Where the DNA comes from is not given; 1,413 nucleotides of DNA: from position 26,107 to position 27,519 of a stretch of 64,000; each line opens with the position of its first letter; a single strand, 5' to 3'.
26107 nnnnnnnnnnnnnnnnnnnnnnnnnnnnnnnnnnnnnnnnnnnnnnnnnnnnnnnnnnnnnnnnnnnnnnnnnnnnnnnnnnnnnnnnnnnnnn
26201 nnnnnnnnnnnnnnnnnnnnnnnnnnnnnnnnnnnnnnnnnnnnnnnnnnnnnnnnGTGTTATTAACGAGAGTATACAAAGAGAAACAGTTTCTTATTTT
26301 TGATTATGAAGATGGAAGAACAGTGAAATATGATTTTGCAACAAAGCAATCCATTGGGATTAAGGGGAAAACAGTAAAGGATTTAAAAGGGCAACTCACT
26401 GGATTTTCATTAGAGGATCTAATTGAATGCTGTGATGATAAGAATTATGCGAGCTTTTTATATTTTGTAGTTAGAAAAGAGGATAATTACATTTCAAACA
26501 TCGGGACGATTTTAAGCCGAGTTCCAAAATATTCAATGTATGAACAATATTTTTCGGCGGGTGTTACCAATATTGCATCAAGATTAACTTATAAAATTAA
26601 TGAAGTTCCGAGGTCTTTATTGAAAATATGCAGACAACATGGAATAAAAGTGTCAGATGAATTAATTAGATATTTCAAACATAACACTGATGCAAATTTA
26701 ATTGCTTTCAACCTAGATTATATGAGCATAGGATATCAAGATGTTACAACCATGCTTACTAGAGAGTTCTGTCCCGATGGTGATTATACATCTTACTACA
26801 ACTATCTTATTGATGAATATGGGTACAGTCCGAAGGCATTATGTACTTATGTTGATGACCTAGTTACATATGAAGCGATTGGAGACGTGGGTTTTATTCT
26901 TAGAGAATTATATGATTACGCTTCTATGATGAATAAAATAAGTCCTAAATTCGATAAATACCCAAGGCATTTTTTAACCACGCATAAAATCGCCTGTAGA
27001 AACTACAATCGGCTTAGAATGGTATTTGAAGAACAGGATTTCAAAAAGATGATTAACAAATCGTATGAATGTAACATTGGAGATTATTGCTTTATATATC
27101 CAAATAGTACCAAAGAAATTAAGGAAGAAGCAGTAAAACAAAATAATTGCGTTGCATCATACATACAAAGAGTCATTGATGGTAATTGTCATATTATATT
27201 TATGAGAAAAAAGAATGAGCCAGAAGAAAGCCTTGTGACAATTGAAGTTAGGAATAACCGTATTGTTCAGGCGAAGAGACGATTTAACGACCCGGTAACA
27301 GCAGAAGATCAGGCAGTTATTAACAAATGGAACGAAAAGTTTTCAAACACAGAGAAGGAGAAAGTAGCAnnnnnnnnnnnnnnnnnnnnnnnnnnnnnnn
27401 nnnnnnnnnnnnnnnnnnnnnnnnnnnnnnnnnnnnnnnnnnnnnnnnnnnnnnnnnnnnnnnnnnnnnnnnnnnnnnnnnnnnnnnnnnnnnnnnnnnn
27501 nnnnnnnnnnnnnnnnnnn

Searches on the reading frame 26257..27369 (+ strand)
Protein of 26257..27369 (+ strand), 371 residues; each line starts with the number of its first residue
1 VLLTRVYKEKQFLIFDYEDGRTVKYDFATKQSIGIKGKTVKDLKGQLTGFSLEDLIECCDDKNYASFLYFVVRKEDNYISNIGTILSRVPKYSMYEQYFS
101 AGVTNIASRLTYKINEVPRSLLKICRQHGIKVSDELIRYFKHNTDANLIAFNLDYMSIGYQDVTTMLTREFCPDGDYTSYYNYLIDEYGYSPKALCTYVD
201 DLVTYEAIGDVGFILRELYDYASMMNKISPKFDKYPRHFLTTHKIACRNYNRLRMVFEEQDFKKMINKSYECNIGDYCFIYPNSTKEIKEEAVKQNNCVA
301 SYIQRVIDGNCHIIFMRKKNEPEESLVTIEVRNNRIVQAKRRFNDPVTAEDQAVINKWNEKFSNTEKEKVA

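Call 16: search_protein_families(library=phrogs, proteins=[window:26257-27369:+], max_evalue=0.001)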
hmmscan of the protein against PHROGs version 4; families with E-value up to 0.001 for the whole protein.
window:26257-27369:+ (371 aa): 8 families
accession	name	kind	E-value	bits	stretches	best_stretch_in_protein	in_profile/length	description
phrog_9653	-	unknown function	5.4e-105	352.6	1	6-364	3-368/373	-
phrog_3169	-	unknown function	1.1e-43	151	1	214-362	315-466/474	-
phrog_8470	-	unknown function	9.7e-25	88.4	1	195-369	371-558/567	-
phrog_7484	-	unknown function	1.1e-23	84.7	1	217-367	290-448/450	-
phrog_16315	-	unknown function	3e-11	43.6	1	258-356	406-508/532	-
phrog_3200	-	unknown function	4.9e-08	32.9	1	260-332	567-640/683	-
phrog_9253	-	unknown function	6.7e-08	32.1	1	264-331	689-756/819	-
phrog_28566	-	unknown function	5.1e-07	30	1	261-334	291-365/406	-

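Call 79: search_dna_similar(query=window:26257-27369:+, collection=phages, mode=protein, max_rows=12)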
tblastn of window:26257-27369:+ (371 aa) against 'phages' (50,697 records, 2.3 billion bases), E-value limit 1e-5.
Records with a match: 265; places in all: 266; records where one place covers at least 80% of the query: 10.
Best place of each record, by identity: <60% 265.
By first word of the organism name: Bacillus 117; Enterococcus 71; Lactobacillus 20; Streptococcus 20; Listeria 9; Staphylococcus 5; Clostridioides 4; Brochothrix 4; Clostridium 3; Brevibacillus 2; and 9 more.
By host as written in the record: - 22; Enterococcus faecalis 22; Bacillus cereus 22; Bacillus anthracis Sterne 14; Enterococcus sp. 10; Lactobacillus plantarum 8; Bacillus thuringiensis subsp. kurstaki 8; Listeria monocytogenes 6; and 89 more.
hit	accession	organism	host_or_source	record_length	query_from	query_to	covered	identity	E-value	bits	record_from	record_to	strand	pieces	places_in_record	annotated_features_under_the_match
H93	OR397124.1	Clostridioides phage AR1086-1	Clostridioides difficile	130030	5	367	98%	47.4%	9e-100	329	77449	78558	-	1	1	hypothetical protein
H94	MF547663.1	Clostridioides phage LIBA2945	Clostridioides difficile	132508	5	367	98%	47.4%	9e-100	329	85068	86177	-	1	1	hypothetical protein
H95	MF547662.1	Clostridioides phage LIBA6276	Clostridioides difficile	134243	5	367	98%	47.4%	9e-100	329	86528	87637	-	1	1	hypothetical protein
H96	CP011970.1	Peptoclostridium phage phiCDIF1296T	Peptoclostridium difficile strain ...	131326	5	367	98%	46.6%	2e-98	325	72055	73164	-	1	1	hypothetical protein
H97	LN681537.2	Clostridium phage phiCD211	Clostridium difficile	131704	5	367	98%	46.6%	2e-98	325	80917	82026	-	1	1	hypothetical protein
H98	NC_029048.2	Clostridium phage phiCD211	Clostridium difficile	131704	5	367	98%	46.6%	2e-98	325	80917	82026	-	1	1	PcfJ domain-containing protein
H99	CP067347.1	Clostridioides phage ES-S-0107-01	Clostridioides sp. ES-S-0107-01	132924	5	319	85%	46.8%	6e-86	289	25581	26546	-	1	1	record has no annotation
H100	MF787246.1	Lactobacillus phage LpeD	Lactobacillus pentosus KLDS1.0413; ...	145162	23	358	91%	26.1%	7e-14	79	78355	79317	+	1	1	hypothetical protein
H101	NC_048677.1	Lactobacillus phage LpeD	Lactobacillus pentosus KLDS1.0413; ...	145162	23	358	91%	26.1%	7e-14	79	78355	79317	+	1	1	hypothetical protein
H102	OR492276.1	Fusobacterium phage phiKSUM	Fusobacterium sp.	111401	1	363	98%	23.9%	1e-7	59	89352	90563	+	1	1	hypothetical protein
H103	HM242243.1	Brochothrix phage A9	Brochothrix thermosphacta HER1187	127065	101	358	70%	27.1%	1e-11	72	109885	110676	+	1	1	gp163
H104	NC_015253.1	Brochothrix phage A9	Brochothrix thermosphacta HER1187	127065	101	358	70%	27.1%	1e-11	72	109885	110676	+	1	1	gp163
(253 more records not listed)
